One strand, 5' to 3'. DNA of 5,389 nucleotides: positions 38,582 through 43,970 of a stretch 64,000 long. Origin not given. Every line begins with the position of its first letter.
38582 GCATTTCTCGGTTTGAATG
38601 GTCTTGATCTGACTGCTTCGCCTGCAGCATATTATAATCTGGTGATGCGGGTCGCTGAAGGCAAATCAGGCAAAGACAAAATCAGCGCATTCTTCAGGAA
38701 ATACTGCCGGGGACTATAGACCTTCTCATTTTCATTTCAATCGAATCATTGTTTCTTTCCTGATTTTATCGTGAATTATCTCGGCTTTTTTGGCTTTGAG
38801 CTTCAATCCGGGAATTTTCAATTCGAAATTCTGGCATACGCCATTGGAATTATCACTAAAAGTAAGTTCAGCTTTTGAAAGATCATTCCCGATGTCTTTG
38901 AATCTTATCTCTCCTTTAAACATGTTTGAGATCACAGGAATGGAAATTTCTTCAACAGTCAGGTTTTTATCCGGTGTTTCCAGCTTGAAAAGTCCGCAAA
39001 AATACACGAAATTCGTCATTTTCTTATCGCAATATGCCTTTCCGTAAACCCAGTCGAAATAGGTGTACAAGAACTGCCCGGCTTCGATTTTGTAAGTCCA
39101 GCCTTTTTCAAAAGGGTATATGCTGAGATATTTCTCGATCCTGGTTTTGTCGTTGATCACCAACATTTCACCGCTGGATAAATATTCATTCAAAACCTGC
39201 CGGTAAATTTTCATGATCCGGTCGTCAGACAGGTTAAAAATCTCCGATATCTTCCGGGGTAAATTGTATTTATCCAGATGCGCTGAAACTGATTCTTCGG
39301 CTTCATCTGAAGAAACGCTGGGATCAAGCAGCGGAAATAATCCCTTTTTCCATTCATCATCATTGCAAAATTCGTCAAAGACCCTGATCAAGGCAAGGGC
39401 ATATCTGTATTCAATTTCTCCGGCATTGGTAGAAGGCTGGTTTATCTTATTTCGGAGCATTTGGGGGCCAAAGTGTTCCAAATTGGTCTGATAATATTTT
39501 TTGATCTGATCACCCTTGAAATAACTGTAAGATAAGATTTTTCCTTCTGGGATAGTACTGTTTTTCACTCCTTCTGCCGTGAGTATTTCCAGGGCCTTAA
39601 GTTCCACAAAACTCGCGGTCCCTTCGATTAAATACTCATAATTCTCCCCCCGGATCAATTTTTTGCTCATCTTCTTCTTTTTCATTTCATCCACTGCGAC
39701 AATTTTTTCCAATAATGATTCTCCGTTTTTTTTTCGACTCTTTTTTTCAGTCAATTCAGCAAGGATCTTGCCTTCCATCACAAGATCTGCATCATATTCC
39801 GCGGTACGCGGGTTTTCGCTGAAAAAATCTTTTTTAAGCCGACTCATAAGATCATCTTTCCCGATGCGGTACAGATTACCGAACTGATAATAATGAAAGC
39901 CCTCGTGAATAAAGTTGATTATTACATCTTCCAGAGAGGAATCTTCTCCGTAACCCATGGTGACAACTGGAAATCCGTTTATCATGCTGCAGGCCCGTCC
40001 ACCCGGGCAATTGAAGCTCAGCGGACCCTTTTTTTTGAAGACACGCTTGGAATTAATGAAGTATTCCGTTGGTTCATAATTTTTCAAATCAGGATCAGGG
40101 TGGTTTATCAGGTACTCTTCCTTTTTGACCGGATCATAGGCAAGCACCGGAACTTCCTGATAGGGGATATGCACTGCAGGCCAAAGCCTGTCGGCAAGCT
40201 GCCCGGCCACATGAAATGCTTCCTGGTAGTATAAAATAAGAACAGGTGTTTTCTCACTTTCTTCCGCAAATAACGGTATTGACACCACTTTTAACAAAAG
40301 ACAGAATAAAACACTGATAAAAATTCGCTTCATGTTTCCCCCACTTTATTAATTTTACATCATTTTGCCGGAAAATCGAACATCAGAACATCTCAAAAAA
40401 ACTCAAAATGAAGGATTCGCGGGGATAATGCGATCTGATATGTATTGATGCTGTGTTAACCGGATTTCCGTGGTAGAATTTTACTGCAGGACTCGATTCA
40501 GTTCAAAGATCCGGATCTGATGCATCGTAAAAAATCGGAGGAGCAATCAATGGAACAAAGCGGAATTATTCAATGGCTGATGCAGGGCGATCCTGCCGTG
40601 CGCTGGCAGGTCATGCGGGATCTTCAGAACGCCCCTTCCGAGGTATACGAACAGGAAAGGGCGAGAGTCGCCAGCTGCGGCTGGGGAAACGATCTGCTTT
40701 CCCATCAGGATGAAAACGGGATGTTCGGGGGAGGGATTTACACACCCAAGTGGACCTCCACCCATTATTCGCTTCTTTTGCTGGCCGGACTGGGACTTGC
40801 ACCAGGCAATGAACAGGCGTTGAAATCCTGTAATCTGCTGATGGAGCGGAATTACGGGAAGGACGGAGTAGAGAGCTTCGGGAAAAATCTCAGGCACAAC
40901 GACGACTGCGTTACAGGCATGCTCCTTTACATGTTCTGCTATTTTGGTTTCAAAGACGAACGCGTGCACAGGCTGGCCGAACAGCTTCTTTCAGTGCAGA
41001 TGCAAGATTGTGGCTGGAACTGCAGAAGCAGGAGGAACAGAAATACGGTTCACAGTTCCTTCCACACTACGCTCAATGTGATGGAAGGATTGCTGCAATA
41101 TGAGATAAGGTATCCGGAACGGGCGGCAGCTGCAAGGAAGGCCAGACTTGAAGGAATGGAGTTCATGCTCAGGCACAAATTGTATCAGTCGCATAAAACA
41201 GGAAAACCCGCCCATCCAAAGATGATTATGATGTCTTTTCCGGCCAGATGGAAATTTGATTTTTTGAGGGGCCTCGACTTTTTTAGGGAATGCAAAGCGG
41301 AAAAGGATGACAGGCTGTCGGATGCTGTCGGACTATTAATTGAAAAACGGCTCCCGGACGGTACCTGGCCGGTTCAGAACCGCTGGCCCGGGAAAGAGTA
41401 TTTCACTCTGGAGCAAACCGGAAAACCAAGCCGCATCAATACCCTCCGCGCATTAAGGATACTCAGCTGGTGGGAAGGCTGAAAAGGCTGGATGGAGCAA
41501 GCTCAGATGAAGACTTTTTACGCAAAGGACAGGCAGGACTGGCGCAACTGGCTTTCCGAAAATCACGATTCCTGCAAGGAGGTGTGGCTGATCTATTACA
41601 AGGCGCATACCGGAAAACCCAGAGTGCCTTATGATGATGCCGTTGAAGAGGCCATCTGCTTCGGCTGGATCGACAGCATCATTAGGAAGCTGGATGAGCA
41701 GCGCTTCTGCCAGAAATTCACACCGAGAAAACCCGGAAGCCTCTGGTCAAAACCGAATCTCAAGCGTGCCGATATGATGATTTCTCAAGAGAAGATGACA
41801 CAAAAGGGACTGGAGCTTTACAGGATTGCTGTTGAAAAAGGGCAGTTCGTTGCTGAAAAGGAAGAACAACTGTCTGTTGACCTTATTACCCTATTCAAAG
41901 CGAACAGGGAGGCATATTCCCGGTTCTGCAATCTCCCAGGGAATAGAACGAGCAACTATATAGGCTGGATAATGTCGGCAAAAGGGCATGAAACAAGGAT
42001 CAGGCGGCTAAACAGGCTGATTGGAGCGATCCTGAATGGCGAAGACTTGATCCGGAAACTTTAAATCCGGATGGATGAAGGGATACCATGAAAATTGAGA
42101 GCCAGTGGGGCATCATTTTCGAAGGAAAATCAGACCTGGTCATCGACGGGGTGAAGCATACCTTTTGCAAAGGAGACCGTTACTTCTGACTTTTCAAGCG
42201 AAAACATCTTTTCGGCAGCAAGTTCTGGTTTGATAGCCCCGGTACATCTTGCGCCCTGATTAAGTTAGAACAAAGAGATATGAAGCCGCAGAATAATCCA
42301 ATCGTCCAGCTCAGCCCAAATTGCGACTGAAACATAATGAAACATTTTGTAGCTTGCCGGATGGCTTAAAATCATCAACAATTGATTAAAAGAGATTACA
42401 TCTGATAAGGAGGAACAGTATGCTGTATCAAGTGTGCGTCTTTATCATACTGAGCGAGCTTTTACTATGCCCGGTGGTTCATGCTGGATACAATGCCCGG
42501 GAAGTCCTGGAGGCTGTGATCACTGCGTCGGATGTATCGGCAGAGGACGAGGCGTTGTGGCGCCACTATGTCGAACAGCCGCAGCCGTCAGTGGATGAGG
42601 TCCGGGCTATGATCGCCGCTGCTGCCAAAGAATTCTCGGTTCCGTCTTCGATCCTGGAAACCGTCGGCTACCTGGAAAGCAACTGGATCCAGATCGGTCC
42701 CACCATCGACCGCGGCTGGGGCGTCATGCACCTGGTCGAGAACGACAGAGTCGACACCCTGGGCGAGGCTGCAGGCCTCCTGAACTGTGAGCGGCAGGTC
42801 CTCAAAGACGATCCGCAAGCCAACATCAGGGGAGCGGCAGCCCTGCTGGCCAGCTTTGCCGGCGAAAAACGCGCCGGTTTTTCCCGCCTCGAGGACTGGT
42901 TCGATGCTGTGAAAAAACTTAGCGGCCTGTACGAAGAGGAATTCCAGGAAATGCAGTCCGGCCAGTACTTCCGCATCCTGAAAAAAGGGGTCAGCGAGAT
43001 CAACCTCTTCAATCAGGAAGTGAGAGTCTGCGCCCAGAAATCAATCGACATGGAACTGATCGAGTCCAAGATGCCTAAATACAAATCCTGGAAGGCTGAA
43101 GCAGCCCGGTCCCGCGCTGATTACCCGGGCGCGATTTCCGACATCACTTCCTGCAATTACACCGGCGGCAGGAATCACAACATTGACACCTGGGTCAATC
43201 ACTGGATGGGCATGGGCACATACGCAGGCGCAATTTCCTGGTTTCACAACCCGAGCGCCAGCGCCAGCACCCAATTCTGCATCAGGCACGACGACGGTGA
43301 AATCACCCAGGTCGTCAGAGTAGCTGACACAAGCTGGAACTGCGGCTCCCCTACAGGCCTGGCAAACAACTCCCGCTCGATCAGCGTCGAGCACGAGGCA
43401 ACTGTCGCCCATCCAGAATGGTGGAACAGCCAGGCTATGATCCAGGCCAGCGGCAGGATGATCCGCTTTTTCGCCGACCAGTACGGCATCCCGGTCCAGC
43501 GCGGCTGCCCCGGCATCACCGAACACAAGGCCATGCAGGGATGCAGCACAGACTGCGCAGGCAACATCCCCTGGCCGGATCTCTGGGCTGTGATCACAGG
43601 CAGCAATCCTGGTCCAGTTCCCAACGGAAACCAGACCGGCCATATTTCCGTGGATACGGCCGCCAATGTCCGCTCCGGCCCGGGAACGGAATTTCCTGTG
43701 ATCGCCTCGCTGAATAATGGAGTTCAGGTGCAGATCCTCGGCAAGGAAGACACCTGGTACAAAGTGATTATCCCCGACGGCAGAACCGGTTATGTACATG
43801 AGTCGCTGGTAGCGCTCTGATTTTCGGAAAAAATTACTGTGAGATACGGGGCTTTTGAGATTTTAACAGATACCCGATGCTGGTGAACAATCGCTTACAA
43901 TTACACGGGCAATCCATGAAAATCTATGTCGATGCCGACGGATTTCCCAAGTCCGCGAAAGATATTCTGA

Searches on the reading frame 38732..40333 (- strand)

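Call 4: search_protein_families(library=pfam, proteins=[window:38732-40333:-])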
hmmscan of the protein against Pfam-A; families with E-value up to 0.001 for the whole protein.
window:38732-40333:- (533 aa): 0 families

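Call 46: search_protein_families(library=pfam, proteins=[window:38732-40333:-], max_evalue=0.5)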
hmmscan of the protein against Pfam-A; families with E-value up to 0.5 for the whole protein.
window:38732-40333:- (533 aa): 1 family
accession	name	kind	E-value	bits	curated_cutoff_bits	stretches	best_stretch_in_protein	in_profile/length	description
PF05192.23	MutS_III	-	0.14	13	34.1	1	288-313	32-57/194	MutS domain III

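Call 65: search_protein_families(library=padloc, proteins=[window:38732-40333:-], max_evalue=0.001)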
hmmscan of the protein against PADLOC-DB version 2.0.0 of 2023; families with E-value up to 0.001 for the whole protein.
window:38732-40333:- (533 aa): 0 families

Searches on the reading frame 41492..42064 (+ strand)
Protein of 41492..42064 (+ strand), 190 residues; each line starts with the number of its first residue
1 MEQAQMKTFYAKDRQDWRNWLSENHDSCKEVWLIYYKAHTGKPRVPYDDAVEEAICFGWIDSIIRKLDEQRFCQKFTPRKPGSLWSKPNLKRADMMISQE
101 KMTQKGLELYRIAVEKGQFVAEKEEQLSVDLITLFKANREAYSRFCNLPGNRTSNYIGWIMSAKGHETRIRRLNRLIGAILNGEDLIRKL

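Call 6: search_protein_families(library=pfam, proteins=[window:41492-42064:+])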
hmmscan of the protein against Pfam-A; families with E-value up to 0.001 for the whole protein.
window:41492-42064:+ (190 aa): 1 family
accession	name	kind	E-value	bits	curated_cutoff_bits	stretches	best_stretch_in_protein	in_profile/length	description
PF13376.11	OmdA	-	1.8e-09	37.9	25.6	1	130-183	7-60/60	Bacteriocin-protection, YdeI or OmpD-Associated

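Call 56: find_encoding_contigs(protein=window:41492-42064:+, flank=10000, max_places=4)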
Protein window:41492-42064:+ (190 aa): no gene with exactly this product is on record in the collection.

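Call 66: search_protein_families(library=ncbifam, proteins=[window:41492-42064:+], max_evalue=0.001)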
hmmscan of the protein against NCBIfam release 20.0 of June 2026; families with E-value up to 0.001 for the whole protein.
window:41492-42064:+ (190 aa): 0 families

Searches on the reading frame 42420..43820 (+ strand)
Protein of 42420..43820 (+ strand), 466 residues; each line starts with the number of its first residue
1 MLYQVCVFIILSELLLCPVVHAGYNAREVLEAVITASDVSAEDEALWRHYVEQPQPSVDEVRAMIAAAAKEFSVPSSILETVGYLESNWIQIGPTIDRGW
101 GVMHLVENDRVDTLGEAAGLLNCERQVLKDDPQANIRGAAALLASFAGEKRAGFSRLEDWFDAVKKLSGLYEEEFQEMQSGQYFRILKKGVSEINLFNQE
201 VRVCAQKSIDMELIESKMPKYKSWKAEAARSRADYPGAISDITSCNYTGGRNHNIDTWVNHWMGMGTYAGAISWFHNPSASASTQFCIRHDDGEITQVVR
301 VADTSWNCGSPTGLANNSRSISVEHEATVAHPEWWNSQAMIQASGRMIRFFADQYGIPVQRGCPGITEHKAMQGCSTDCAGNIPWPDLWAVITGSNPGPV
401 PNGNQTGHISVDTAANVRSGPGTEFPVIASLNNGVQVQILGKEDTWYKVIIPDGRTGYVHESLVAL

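Call 6: search_protein_families(library=pfam, proteins=[window:42420-43820:+])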
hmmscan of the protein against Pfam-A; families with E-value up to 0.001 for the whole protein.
window:42420-43820:+ (466 aa): 3 families
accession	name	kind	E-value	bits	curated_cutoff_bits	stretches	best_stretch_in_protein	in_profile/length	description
PF08239.17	SH3_3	-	1.9e-16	60.4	27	1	414-464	2-53/54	Bacterial SH3 domain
PF01510.30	Amidase_2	-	5.1e-16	59.6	26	1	252-380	2-129/131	N-acetylmuramoyl-L-alanine amidase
PF06347.19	SH3_4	-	1.3e-09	38.1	24.1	1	413-464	3-54/56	Bacterial SH3 domain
